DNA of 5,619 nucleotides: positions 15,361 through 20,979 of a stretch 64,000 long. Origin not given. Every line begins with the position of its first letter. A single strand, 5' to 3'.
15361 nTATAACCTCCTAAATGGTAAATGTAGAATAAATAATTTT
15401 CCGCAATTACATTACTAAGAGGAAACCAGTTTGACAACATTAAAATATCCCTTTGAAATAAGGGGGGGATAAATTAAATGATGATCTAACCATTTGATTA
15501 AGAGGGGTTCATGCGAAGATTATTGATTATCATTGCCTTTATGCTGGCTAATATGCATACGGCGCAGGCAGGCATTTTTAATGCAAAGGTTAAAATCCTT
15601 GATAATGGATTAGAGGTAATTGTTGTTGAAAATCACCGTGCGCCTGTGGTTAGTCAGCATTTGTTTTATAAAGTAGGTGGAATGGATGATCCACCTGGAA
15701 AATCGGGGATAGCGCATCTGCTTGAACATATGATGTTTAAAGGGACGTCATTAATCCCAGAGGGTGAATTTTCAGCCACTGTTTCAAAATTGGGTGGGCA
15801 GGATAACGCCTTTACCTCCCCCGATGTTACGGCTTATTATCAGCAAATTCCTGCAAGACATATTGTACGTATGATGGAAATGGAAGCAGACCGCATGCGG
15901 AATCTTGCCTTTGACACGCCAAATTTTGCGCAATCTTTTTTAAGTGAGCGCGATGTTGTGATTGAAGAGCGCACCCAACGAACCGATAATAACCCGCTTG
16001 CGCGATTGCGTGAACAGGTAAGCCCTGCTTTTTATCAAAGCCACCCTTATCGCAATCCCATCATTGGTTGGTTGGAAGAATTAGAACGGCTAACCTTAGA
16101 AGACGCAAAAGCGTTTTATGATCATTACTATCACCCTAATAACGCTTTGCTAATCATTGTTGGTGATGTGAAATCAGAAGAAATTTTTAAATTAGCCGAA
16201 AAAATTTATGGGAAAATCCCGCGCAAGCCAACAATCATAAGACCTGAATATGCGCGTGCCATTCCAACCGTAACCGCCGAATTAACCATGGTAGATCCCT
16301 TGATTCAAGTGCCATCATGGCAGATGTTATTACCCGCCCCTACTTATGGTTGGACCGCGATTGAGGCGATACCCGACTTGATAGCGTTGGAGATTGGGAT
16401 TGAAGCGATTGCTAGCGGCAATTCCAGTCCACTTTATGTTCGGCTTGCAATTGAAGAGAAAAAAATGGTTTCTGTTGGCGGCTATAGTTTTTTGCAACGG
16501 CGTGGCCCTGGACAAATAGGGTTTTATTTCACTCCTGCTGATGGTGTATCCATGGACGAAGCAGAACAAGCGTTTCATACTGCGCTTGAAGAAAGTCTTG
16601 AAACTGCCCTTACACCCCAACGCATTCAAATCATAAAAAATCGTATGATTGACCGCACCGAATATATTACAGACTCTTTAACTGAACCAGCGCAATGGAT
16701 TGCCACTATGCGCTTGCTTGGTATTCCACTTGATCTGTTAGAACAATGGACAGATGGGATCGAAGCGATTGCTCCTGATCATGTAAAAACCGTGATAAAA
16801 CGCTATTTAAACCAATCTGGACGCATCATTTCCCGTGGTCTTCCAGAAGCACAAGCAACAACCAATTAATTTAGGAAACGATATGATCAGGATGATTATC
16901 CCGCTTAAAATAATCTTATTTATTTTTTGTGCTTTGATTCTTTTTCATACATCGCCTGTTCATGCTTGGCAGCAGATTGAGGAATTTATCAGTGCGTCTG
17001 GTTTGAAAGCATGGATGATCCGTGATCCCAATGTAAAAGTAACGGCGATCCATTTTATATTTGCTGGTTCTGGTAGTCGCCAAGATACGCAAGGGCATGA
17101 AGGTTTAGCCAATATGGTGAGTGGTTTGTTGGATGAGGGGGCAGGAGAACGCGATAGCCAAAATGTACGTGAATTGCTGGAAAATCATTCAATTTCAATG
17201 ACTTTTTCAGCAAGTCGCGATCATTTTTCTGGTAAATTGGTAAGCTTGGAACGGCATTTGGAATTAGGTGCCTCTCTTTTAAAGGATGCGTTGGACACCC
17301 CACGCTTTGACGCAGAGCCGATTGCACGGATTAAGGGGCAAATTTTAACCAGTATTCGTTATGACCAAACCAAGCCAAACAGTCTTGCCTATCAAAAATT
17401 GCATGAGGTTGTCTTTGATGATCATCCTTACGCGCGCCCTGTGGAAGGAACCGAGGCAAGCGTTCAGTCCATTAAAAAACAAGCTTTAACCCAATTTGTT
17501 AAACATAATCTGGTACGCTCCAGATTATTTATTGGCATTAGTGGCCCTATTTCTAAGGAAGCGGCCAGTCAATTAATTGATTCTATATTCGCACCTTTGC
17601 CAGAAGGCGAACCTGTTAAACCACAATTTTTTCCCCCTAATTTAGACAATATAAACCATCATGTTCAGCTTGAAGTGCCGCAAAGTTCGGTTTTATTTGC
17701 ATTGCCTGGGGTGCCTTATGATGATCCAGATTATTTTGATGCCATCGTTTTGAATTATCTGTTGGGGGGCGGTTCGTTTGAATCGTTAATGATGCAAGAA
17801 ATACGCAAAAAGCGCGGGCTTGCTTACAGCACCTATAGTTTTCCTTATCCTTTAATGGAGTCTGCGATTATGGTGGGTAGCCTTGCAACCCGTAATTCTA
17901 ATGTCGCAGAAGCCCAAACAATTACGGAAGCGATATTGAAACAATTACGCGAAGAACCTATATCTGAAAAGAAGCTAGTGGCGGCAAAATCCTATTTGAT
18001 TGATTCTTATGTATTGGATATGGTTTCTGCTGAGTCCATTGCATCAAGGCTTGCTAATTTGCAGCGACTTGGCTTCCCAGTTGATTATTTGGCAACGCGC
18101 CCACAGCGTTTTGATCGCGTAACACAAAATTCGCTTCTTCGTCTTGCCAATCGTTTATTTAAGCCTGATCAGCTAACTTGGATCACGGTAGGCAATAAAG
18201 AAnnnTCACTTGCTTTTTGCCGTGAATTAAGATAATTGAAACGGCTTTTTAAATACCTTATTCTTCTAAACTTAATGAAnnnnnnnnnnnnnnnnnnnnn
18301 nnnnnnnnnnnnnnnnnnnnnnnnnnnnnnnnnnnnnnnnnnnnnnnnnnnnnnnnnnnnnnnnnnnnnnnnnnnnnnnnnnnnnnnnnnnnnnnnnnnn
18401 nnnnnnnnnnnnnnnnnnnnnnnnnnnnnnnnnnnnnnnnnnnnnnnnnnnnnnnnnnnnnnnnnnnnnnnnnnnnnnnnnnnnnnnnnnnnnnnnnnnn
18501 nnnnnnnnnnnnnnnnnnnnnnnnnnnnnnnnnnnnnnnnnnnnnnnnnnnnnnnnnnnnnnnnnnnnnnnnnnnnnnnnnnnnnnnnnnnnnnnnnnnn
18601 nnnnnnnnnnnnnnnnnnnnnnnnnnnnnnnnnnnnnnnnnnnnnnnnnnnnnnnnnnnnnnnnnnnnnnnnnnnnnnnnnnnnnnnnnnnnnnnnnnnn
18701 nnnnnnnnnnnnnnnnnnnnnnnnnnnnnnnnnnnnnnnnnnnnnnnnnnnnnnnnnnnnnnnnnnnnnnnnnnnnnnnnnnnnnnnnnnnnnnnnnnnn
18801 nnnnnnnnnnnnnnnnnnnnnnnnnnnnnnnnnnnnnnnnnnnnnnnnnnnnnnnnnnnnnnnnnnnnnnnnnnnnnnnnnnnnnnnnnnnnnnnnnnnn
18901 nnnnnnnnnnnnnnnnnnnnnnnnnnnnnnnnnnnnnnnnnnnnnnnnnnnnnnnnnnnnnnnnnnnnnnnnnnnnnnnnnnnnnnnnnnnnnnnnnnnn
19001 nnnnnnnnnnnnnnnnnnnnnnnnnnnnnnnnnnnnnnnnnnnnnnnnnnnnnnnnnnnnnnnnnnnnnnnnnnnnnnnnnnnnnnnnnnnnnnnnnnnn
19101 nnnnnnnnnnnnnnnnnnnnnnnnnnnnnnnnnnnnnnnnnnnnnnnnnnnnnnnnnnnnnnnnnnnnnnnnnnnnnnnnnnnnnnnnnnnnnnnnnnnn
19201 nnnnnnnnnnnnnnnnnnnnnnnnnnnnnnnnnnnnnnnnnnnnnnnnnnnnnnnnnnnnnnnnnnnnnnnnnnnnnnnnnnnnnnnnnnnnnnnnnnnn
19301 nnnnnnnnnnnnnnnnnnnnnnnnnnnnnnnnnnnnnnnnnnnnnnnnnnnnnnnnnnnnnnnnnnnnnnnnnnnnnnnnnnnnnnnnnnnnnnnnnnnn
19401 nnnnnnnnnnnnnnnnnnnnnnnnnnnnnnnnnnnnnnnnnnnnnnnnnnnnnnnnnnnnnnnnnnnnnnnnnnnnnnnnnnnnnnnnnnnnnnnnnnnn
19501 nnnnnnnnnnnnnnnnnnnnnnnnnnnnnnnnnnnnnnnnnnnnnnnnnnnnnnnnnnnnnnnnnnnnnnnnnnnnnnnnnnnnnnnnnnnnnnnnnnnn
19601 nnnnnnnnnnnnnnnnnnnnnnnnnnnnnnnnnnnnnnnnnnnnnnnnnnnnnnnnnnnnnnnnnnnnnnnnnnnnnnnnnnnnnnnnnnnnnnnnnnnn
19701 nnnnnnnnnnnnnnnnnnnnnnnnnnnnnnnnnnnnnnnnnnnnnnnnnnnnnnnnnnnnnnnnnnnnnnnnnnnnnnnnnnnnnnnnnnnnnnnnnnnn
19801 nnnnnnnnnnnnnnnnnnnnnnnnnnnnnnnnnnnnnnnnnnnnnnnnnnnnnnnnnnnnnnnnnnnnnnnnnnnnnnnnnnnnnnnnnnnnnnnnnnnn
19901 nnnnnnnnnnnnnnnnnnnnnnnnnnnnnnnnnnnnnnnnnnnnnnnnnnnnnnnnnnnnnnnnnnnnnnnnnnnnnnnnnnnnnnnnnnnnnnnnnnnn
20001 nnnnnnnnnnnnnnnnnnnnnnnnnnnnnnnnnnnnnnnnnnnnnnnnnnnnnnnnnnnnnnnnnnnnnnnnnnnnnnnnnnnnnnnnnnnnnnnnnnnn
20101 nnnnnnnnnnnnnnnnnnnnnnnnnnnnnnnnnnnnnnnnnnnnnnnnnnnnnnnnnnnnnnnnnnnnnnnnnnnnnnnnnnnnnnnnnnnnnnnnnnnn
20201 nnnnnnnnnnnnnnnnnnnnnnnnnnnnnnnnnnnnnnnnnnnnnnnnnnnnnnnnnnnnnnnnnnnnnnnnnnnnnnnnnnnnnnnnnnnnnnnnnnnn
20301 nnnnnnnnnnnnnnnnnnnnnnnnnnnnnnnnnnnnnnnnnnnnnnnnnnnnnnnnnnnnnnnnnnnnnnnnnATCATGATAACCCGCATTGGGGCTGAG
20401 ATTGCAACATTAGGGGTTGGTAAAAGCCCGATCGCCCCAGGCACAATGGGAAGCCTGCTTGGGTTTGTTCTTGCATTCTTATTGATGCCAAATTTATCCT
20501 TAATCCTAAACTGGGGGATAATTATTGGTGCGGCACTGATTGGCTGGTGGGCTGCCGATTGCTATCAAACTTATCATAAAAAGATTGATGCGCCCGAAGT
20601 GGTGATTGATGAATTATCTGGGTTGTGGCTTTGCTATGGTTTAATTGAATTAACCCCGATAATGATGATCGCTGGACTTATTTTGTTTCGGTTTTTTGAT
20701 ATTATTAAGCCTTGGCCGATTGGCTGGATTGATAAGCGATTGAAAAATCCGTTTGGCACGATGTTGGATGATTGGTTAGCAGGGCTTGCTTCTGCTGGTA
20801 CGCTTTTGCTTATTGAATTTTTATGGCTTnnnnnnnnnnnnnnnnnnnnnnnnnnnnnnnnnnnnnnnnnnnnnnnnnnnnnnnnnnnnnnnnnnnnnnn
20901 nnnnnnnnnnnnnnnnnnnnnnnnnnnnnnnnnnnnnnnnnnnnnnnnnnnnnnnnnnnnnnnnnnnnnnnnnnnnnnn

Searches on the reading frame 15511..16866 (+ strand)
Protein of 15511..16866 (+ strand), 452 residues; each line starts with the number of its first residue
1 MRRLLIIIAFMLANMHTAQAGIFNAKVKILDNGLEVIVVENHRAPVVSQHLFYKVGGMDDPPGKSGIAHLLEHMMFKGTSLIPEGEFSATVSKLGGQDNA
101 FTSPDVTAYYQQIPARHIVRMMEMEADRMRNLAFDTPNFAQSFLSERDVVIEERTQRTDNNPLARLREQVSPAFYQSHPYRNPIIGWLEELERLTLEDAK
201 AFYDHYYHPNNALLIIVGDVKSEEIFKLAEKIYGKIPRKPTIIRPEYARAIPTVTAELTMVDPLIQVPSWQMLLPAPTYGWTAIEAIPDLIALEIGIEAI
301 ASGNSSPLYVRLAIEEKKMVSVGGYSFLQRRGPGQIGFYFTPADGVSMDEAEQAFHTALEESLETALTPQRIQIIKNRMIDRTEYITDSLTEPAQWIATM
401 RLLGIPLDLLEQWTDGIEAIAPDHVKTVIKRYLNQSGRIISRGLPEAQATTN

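Call 34: search_protein_families(library=pfam, proteins=[window:15511-16866:+], max_evalue=0.001)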
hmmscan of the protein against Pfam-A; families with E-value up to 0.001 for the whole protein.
window:15511-16866:+ (452 aa): 2 families
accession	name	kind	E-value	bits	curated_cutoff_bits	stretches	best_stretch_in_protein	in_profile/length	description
PF00675.25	Peptidase_M16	-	1.1e-25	90.7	22.3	1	36-185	2-146/149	Insulinase (Peptidase family M16)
PF05193.26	Peptidase_M16_C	-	4.5e-24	85.8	23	1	194-378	2-180/181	Peptidase M16 inactive domain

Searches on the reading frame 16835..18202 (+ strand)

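Call 34: search_protein_families(library=pfam, proteins=[window:16835-18202:+], max_evalue=0.001)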
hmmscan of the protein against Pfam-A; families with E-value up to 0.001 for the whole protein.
window:16835-18202:+ (456 aa): 2 families
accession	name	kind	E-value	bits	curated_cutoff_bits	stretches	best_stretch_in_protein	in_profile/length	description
PF05193.26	Peptidase_M16_C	-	1.9e-25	90.2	23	1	212-386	1-179/181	Peptidase M16 inactive domain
PF00675.25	Peptidase_M16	-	3.1e-10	40.6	22.3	1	75-206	17-148/149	Insulinase (Peptidase family M16)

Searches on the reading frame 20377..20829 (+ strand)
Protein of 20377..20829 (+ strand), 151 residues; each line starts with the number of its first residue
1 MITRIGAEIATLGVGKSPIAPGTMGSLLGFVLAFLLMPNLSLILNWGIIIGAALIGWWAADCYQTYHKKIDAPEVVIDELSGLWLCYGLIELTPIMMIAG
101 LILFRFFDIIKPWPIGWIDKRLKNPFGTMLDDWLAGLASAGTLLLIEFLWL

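Call 34: search_protein_families(library=pfam, proteins=[window:20377-20829:+], max_evalue=0.001)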
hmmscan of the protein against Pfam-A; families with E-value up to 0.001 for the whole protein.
window:20377-20829:+ (151 aa): 1 family
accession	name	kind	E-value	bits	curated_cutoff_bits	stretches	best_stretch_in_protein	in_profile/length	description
PF04608.18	PgpA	-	3e-37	128.1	28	1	12-146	6-140/141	Phosphatidylglycerophosphatase A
